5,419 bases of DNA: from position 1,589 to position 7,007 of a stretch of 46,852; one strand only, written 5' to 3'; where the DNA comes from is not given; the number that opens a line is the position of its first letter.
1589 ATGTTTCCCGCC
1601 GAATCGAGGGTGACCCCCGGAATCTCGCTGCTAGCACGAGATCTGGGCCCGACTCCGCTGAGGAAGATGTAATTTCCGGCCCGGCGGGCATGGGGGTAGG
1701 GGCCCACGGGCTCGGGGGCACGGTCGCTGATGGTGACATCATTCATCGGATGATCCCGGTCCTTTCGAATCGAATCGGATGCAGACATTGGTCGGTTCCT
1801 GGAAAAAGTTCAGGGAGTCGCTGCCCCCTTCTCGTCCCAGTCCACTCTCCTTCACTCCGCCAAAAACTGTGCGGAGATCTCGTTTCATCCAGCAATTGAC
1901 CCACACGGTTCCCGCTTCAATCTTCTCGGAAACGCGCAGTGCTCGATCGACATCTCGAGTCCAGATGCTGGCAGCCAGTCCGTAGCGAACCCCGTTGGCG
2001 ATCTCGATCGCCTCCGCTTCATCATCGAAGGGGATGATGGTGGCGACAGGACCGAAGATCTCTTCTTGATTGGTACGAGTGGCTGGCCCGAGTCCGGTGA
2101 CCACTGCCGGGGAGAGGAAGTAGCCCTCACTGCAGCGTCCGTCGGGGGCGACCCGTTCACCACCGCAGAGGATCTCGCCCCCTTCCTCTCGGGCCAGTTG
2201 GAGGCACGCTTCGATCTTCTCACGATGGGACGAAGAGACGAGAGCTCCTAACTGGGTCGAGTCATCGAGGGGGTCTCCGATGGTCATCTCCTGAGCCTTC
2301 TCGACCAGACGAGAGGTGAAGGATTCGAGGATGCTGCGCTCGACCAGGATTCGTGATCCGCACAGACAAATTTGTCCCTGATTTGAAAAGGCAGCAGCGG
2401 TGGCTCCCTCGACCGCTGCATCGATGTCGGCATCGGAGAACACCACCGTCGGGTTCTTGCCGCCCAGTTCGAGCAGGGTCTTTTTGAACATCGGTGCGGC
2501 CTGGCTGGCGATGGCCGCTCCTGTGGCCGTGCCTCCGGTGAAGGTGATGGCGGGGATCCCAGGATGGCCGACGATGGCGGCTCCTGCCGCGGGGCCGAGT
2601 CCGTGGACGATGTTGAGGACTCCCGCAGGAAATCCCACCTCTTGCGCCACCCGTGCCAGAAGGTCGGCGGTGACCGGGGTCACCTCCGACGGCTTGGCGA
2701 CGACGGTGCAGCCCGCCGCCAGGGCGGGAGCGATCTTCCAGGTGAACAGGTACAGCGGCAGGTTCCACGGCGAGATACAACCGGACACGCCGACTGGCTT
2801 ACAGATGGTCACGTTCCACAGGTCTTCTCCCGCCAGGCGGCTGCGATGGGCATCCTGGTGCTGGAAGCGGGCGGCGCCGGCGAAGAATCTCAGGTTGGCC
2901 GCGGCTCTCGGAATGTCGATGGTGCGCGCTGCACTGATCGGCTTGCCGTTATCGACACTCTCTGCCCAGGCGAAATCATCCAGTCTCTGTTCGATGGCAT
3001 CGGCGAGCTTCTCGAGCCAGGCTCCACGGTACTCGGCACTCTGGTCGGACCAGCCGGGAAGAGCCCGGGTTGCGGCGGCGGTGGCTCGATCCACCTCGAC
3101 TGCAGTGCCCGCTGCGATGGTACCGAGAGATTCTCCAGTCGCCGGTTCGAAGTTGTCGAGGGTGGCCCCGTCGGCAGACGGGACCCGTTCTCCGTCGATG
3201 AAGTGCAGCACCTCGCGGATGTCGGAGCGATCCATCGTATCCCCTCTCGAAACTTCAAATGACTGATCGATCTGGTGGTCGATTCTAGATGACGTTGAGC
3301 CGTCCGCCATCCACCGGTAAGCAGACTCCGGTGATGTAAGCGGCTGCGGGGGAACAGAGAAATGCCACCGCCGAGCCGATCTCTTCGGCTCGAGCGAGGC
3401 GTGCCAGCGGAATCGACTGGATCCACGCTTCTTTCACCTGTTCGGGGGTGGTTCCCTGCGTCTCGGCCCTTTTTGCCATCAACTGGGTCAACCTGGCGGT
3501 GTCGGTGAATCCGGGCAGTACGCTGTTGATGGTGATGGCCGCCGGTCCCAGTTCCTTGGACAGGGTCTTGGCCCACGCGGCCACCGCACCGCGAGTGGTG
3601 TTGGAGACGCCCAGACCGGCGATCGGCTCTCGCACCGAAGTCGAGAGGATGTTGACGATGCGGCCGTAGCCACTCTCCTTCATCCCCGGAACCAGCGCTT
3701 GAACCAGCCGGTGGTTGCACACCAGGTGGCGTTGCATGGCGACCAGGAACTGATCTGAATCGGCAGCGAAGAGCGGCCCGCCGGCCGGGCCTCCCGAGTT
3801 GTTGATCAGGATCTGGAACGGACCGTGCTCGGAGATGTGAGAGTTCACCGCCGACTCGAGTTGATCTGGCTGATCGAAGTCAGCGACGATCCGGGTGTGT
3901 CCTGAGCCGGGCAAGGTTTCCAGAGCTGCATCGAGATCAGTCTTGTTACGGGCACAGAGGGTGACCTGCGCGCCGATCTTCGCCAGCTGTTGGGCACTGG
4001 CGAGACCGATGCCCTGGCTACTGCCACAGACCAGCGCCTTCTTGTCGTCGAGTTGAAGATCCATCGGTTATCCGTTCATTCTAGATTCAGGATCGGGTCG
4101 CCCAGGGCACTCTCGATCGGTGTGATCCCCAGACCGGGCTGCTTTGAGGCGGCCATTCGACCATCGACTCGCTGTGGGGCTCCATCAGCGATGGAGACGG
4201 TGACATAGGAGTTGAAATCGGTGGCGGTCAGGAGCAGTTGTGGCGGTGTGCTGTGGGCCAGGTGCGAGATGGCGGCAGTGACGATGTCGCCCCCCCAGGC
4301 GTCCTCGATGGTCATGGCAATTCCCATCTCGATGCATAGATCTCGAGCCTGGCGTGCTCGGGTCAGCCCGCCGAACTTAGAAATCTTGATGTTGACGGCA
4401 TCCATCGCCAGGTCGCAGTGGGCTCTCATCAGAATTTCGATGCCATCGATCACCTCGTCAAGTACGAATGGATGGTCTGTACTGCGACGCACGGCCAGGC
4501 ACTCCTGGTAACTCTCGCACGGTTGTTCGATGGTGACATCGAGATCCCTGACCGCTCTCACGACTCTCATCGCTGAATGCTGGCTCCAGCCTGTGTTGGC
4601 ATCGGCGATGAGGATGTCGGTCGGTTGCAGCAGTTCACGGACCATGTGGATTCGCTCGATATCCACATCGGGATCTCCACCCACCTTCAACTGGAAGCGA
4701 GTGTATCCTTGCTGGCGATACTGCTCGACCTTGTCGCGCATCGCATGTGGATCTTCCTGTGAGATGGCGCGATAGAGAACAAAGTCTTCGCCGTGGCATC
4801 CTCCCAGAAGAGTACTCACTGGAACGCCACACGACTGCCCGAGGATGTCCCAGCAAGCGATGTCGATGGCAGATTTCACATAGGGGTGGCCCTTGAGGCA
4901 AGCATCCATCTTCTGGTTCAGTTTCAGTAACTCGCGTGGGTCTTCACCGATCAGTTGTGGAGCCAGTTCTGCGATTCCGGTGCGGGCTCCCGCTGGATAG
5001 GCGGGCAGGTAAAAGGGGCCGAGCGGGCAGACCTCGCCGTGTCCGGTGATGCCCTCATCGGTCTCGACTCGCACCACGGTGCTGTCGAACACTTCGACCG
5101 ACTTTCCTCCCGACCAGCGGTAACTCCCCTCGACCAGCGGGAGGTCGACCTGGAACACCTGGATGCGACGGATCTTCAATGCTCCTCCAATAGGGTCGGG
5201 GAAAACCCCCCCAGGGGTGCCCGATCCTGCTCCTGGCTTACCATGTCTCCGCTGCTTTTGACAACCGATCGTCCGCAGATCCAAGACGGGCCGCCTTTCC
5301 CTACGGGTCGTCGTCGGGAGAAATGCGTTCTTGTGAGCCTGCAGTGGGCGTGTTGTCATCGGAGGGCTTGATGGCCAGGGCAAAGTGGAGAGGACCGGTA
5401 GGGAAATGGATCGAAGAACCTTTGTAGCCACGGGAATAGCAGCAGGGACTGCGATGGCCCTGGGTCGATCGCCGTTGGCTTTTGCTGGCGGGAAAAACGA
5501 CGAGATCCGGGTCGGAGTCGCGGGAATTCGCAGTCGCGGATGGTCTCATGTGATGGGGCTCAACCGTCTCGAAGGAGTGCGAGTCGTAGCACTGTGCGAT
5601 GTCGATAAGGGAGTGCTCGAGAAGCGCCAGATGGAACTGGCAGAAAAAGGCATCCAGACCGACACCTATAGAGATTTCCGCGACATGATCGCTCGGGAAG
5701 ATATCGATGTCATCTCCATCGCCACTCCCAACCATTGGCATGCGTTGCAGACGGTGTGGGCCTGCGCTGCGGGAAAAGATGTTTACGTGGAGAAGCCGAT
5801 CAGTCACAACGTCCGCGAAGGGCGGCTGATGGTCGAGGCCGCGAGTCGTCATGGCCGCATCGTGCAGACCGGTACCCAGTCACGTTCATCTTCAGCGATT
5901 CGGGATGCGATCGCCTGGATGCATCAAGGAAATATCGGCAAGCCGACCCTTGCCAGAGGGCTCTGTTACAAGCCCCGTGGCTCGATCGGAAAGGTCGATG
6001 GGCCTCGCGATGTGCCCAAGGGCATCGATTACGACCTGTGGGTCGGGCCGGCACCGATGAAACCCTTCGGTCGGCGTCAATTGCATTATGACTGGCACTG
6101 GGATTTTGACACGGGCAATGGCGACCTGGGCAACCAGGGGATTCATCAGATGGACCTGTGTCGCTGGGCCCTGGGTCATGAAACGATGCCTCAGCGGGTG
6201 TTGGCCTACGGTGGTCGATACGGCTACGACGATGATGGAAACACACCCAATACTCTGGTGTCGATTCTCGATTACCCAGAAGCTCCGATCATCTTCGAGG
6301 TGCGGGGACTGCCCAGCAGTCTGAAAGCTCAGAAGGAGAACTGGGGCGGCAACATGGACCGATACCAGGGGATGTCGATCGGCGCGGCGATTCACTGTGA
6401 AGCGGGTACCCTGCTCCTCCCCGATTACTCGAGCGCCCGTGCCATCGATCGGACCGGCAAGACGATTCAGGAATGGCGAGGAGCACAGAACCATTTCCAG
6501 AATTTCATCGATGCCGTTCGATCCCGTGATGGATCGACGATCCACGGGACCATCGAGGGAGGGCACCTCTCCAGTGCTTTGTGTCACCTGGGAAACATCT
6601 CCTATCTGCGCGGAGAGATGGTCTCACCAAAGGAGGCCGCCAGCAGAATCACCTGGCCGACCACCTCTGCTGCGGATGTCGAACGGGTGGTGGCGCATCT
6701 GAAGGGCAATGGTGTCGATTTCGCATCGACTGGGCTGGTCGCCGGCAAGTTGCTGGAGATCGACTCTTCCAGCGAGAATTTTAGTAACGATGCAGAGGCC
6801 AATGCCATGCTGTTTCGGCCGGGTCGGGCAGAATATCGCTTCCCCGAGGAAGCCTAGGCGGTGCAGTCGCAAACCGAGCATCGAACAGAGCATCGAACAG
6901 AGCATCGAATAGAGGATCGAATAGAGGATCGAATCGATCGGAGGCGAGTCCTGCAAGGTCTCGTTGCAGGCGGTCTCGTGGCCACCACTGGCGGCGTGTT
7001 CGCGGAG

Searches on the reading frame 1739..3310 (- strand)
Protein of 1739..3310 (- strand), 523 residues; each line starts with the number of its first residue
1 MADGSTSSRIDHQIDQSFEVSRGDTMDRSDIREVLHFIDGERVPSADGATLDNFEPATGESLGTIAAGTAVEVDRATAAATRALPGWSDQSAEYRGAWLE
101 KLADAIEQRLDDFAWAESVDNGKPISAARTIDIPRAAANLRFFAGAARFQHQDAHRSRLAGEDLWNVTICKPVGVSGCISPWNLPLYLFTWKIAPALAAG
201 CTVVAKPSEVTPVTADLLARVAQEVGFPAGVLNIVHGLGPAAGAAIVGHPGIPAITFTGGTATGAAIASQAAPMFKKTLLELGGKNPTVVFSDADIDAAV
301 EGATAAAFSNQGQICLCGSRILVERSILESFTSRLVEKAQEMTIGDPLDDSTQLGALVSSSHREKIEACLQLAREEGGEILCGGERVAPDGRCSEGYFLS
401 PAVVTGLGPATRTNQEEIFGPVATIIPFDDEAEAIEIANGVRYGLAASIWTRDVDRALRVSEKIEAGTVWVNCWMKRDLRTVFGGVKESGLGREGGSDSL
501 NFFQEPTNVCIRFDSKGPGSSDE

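Call 82: search_protein_families(library=pfam, proteins=[window:1739-3310:-], max_evalue=0.00001)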
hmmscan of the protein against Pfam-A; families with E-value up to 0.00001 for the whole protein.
window:1739-3310:- (523 aa): 1 family
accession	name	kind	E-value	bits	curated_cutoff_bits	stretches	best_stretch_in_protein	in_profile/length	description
PF00171.27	Aldedh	-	9.4e-166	552.3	23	1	47-508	6-460/461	Aldehyde dehydrogenase family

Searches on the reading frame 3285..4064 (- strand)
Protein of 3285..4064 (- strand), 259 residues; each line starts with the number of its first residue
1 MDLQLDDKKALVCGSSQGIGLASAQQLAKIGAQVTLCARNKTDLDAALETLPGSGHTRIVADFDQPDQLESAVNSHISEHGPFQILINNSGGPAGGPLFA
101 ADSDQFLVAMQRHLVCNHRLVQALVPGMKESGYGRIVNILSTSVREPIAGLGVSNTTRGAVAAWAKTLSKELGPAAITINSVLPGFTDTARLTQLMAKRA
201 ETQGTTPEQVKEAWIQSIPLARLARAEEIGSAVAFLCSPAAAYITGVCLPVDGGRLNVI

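Call 82: search_protein_families(library=pfam, proteins=[window:3285-4064:-], max_evalue=0.00001)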
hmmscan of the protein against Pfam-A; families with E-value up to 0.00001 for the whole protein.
window:3285-4064:- (259 aa): 2 families
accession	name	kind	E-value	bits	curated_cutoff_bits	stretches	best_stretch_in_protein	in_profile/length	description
PF13561.12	adh_short_C2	-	1.2e-41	143.3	27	1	16-254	5-234/236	Enoyl-(Acyl carrier protein) reductase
PF00106.31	adh_short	-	1.9e-34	119.3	26.6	1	8-197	1-192/195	short chain dehydrogenase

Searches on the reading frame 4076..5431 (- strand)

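Call 82: search_protein_families(library=pfam, proteins=[window:4076-5431:-], max_evalue=0.00001)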
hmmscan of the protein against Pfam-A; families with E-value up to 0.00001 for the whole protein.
window:4076-5431:- (451 aa): 2 families
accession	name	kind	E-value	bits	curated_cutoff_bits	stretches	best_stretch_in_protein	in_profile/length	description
PF13378.12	MR_MLE_C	-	3.9e-42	144.9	29.4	1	231-440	2-217/219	Enolase C-terminal domain-like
PF02746.21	MR_MLE_N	-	2e-17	63.9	22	1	118-210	29-117/117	Mandelate racemase / muconate lactonizing enzyme, N-terminal domain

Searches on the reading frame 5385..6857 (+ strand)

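Call 82: search_protein_families(library=pfam, proteins=[window:5385-6857:+], max_evalue=0.00001)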
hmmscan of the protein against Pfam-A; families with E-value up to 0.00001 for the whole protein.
window:5385-6857:+ (490 aa): 3 families
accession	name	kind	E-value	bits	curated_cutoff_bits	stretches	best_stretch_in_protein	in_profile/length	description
PF01408.29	GFO_IDH_MocA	-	1e-16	62.1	24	1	41-163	1-119/120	Oxidoreductase family, NAD-binding Rossmann fold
PF19051.5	GFO_IDH_MocA_C2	-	7.7e-16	58.8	23.3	1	207-272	45-111/254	Oxidoreductase family, C-terminal alpha/beta domain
PF22725.1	GFO_IDH_MocA_C3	-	5.9e-07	30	27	1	234-299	32-94/124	GFO/IDH/MocA C-terminal domain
